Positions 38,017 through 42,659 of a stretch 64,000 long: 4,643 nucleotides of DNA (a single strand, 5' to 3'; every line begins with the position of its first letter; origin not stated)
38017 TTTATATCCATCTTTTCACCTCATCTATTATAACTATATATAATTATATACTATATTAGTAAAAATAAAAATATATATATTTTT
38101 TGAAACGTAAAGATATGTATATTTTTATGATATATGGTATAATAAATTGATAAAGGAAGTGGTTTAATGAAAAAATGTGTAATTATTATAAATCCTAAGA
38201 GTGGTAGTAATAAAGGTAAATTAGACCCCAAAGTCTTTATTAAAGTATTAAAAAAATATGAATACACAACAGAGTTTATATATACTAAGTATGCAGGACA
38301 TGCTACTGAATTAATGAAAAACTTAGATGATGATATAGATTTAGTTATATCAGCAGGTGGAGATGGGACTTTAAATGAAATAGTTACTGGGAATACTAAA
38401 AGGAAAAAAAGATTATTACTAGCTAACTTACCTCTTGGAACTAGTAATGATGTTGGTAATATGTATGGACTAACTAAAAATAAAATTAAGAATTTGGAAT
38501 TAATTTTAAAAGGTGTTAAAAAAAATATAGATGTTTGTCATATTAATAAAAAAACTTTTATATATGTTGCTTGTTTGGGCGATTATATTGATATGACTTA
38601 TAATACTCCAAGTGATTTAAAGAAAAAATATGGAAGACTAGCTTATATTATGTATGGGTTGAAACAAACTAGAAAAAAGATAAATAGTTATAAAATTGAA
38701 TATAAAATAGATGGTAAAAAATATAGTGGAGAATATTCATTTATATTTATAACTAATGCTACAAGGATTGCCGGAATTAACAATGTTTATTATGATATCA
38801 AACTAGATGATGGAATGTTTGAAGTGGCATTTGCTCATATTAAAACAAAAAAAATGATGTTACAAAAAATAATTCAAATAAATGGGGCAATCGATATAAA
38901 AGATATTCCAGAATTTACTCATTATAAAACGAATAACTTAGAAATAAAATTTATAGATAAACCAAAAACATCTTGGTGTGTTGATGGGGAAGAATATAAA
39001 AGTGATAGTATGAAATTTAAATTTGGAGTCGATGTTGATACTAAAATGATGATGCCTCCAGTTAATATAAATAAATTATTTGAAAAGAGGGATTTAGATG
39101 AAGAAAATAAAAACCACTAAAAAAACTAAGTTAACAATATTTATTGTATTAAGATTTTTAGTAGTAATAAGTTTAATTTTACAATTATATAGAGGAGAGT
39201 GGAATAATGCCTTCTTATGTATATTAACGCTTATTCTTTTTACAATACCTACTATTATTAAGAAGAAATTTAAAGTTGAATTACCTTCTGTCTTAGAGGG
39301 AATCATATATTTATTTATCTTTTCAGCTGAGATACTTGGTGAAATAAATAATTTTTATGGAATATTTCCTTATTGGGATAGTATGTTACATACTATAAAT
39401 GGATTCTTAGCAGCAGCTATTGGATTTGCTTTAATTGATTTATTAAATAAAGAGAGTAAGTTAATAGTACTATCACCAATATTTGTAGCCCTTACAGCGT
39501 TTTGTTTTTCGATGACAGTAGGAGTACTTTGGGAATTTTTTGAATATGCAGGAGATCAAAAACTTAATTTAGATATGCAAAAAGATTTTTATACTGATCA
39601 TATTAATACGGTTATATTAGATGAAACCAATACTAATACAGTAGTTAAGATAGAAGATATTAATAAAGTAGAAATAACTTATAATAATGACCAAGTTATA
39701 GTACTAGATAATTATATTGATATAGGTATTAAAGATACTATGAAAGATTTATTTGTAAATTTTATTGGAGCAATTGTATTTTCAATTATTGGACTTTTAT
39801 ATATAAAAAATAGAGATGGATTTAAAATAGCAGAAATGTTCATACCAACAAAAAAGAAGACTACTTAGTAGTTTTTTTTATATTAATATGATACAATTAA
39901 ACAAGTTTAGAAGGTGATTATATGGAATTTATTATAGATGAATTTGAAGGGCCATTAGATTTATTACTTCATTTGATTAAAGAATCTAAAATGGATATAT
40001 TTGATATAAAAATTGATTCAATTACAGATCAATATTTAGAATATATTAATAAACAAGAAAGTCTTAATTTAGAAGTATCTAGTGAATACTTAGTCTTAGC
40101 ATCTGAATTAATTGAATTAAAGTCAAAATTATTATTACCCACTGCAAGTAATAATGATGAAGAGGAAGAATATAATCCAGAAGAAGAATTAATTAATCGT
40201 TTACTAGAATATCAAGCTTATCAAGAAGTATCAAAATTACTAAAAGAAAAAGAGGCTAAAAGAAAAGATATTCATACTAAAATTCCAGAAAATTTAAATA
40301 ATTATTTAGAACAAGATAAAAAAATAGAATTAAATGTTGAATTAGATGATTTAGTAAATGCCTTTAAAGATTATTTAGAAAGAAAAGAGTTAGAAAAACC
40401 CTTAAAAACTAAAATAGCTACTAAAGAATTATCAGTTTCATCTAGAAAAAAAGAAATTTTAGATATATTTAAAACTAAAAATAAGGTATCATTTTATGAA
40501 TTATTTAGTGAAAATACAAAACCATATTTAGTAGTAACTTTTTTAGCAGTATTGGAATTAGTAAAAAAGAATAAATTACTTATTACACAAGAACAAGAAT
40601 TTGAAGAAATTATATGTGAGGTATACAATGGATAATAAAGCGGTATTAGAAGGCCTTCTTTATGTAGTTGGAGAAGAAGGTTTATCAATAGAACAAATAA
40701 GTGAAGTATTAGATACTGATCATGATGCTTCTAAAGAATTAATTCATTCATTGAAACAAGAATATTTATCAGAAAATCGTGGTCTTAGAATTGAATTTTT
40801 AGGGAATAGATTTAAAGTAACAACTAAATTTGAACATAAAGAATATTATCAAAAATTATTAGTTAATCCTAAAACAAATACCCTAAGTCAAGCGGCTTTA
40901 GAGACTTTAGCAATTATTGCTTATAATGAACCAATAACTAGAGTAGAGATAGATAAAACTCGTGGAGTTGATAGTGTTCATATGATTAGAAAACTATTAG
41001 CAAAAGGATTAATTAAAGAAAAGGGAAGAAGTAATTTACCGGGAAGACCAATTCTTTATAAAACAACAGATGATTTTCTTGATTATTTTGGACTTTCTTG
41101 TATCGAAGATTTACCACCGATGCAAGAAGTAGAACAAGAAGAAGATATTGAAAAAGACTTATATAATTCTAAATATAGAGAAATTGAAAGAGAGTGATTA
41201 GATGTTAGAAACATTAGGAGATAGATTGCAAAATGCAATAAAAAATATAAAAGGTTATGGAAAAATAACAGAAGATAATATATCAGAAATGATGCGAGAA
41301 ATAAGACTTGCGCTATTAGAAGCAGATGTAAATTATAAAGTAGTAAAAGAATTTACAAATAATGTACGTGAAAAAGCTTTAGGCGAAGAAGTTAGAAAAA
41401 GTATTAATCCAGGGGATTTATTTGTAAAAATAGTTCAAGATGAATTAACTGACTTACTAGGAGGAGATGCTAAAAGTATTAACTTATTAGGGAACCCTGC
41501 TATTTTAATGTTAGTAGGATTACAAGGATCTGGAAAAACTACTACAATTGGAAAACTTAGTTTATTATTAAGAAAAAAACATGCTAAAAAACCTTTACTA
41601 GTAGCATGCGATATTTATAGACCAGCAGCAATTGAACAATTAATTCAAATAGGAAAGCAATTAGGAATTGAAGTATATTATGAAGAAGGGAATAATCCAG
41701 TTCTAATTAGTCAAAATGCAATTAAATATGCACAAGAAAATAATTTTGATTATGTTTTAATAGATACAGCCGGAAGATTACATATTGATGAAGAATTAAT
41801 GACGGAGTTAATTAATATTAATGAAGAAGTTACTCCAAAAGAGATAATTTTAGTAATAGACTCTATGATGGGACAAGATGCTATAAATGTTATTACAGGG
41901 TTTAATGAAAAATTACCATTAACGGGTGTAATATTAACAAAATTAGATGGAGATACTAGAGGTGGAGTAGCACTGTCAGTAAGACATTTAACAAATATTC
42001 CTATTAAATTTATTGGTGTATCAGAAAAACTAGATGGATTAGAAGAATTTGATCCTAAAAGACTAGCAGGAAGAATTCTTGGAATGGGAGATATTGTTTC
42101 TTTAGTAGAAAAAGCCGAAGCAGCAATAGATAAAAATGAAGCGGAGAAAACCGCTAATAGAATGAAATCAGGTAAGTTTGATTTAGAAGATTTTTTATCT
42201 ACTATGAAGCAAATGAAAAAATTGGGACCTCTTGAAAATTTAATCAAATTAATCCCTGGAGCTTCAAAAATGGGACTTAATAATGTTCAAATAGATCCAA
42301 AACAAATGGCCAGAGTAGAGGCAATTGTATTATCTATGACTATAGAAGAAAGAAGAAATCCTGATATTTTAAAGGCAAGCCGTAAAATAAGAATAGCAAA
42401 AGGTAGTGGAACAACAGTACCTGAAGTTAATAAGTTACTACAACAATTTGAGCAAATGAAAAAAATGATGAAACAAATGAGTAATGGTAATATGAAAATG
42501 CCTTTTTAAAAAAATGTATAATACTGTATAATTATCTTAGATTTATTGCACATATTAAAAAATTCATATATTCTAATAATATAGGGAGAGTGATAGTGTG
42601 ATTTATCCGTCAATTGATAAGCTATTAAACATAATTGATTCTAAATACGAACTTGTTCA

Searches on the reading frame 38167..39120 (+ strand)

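Call 77: search_protein_families(library=pfam, proteins=[window:38167-39120:+], max_evalue=0.00001)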
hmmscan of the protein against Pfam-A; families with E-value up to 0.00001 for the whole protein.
window:38167-39120:+ (317 aa): 1 family
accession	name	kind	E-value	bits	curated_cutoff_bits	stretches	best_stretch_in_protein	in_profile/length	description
PF00781.29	DAGK_cat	-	1e-27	96.7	23.6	1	4-125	2-124/125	Diacylglycerol kinase catalytic domain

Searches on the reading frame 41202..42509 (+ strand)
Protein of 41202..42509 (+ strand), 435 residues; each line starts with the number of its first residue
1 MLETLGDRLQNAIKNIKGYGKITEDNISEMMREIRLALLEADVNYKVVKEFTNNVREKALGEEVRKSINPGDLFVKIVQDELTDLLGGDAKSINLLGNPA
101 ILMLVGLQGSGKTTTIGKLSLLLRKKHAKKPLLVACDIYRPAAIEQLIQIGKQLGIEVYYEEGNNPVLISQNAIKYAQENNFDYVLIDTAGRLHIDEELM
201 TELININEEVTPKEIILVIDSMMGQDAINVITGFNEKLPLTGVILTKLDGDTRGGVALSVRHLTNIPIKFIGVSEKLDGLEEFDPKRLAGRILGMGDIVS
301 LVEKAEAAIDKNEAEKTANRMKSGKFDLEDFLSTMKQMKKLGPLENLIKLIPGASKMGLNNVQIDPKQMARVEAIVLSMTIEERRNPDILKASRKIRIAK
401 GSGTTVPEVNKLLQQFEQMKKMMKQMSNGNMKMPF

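Call 77: search_protein_families(library=pfam, proteins=[window:41202-42509:+], max_evalue=0.00001)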
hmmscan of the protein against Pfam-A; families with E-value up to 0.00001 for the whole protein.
window:41202-42509:+ (435 aa): 3 families
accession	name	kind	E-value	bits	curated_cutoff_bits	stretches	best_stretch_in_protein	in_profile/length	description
PF00448.28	SRP54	-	2.6e-73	246.3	22.7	1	100-294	2-196/196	SRP54-type protein, GTPase domain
PF02978.25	SRP_SPB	-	3.5e-34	117.5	27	1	325-423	1-91/91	Signal peptide binding domain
PF02881.24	SRP54_N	-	3.1e-25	88.6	22.4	1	5-82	1-75/75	SRP54-type protein, helical bundle domain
